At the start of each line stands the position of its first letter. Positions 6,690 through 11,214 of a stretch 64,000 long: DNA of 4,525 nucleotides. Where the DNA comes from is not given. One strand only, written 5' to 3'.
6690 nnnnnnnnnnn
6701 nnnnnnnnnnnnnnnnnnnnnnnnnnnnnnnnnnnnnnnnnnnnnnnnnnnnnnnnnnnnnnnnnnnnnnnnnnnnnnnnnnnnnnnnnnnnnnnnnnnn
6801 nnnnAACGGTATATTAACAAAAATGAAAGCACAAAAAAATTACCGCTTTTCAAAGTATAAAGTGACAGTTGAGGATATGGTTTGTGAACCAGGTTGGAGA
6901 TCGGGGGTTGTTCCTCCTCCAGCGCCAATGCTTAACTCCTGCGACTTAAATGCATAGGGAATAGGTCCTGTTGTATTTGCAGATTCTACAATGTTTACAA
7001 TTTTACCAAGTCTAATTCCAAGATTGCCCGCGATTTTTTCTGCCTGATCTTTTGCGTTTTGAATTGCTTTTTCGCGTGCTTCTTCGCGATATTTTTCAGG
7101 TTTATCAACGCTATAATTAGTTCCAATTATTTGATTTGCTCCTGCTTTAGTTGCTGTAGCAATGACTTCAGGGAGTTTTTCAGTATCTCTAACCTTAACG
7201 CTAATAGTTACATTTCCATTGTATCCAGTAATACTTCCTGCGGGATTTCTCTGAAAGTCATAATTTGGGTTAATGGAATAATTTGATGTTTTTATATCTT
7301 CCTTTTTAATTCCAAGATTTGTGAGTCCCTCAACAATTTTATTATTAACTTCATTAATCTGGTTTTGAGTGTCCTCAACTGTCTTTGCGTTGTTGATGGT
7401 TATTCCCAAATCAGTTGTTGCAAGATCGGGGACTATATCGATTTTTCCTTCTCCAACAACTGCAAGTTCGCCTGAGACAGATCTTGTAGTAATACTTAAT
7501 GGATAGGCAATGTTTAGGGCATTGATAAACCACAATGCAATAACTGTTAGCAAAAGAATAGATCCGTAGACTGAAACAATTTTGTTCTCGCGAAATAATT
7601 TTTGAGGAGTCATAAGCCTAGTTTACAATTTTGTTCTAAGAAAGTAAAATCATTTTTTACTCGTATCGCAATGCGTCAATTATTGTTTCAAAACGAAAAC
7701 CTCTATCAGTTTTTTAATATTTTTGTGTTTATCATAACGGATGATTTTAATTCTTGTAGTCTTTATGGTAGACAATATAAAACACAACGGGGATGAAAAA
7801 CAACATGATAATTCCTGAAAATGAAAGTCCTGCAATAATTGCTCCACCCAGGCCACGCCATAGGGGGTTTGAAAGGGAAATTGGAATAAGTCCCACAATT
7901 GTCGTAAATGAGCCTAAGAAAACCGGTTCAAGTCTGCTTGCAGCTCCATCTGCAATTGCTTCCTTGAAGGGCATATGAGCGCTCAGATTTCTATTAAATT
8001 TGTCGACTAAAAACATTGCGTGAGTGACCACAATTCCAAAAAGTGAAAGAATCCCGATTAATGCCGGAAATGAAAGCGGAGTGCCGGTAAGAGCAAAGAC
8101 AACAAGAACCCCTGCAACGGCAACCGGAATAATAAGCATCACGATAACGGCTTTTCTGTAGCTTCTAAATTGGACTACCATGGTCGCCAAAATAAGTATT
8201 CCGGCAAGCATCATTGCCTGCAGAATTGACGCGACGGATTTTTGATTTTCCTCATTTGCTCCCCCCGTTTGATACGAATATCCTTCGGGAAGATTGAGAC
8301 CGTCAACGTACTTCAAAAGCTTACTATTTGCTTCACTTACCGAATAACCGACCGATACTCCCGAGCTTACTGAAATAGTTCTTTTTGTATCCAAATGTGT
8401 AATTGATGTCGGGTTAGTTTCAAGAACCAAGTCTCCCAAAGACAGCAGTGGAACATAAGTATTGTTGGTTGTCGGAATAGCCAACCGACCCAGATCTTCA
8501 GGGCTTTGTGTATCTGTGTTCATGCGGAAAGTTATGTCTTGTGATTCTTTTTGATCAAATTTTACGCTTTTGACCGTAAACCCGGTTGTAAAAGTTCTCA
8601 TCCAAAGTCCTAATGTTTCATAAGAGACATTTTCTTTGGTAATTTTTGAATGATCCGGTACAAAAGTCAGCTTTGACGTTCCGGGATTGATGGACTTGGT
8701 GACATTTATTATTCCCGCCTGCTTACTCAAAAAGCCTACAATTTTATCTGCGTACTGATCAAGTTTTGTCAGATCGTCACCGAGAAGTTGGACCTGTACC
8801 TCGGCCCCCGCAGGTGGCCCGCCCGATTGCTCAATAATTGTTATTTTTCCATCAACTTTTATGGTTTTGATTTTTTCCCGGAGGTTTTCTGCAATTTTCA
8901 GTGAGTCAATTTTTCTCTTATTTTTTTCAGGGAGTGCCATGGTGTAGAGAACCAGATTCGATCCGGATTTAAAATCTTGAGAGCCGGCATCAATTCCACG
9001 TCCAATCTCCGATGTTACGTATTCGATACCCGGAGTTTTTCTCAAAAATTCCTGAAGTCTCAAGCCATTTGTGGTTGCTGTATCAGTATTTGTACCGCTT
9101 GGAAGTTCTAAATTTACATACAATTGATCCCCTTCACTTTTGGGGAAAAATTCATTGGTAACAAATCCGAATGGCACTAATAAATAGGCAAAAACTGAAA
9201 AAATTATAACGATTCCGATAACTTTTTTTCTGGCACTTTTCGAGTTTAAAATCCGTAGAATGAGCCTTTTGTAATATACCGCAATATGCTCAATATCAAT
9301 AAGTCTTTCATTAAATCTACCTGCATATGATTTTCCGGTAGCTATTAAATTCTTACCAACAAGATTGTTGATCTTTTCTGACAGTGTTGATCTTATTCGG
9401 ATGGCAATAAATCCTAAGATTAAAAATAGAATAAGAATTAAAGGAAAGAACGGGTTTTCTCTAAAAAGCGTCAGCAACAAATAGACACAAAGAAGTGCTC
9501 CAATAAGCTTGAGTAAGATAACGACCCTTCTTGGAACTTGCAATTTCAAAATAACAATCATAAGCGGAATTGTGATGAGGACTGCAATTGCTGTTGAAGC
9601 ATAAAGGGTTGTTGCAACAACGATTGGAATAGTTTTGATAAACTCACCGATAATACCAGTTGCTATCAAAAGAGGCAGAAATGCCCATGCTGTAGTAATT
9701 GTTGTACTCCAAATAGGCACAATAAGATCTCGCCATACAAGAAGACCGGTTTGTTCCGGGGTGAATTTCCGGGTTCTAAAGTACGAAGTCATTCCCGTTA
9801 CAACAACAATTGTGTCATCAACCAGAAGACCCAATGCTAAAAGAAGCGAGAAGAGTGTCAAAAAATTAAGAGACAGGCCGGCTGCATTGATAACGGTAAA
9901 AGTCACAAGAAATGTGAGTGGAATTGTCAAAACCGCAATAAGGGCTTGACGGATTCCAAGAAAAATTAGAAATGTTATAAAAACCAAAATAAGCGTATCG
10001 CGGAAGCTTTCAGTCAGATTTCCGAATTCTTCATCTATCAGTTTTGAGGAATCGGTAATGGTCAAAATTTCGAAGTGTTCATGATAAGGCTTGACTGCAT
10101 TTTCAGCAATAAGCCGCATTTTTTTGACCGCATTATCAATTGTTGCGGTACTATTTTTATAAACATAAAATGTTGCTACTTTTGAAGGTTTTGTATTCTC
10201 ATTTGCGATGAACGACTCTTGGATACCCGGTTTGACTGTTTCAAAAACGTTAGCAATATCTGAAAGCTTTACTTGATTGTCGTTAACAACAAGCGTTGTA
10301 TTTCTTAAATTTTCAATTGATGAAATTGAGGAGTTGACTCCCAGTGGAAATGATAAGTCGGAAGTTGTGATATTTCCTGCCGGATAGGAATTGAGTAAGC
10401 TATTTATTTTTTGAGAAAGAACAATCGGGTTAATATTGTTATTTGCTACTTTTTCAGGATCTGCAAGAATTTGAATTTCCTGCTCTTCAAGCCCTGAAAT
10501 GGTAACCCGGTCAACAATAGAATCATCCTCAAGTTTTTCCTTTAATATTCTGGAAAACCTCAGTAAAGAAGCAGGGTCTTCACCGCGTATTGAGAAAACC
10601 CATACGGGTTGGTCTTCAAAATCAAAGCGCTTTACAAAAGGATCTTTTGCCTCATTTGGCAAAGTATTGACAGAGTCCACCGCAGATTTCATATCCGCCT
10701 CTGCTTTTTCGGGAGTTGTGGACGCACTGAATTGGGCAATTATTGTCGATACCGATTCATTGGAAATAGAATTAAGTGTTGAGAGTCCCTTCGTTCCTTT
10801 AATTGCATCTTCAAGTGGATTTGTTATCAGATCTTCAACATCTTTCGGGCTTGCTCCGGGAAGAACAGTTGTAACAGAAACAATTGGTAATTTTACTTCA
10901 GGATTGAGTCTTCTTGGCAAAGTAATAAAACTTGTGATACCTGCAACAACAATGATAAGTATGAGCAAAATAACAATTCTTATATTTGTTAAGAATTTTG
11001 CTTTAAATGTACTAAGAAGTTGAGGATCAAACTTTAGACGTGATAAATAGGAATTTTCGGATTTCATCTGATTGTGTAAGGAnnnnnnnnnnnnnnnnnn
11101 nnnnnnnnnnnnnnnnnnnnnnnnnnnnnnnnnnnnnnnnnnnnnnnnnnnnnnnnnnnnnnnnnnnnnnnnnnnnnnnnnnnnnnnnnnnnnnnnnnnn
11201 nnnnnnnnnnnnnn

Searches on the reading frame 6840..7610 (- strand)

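Call 58: search_protein_families(library=pfam, proteins=[window:6840-7610:-], max_evalue=0.00001)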
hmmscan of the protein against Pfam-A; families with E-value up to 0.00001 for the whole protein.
window:6840-7610:- (256 aa): 1 family
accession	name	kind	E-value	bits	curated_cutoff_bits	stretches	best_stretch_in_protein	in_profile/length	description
PF04402.19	SIMPL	-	1.4e-49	169.6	25.2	1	50-253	2-205/205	Protein of unknown function (DUF541)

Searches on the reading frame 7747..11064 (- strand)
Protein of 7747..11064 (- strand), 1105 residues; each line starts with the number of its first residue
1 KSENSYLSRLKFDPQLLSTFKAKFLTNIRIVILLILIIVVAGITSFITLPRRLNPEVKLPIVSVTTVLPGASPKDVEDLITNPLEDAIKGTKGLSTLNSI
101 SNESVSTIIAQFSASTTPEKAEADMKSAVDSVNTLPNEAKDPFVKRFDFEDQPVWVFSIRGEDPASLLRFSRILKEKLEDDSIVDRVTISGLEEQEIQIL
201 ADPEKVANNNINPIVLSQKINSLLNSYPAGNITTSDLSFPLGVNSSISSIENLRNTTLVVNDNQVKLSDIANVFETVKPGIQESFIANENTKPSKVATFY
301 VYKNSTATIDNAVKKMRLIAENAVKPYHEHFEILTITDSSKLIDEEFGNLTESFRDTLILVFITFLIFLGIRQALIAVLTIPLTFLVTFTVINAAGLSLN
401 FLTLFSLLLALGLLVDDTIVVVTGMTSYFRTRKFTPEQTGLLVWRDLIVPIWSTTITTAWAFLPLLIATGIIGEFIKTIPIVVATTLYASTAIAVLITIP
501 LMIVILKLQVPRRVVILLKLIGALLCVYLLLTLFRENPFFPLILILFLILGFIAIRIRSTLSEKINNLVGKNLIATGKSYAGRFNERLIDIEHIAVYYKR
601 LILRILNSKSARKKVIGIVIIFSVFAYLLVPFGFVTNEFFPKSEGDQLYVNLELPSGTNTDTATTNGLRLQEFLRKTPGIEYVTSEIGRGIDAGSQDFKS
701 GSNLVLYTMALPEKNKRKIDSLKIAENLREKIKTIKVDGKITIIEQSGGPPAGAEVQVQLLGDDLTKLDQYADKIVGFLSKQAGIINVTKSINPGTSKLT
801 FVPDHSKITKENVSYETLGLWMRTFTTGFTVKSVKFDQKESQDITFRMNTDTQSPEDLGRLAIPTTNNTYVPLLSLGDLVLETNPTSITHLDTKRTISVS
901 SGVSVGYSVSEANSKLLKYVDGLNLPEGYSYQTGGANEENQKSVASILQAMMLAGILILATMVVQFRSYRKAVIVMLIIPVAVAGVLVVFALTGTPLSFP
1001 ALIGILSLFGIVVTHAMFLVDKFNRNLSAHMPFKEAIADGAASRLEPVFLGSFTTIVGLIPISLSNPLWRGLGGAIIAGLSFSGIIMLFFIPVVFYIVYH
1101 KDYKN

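Call 58: search_protein_families(library=pfam, proteins=[window:7747-11064:-], max_evalue=0.00001)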
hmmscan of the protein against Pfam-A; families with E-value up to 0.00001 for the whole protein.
window:7747-11064:- (1105 aa): 1 family
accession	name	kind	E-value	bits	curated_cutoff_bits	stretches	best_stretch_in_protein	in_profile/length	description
PF00873.25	ACR_tran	-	2.6e-141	472.8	28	2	30-507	11-491/1021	AcrB/AcrD/AcrF family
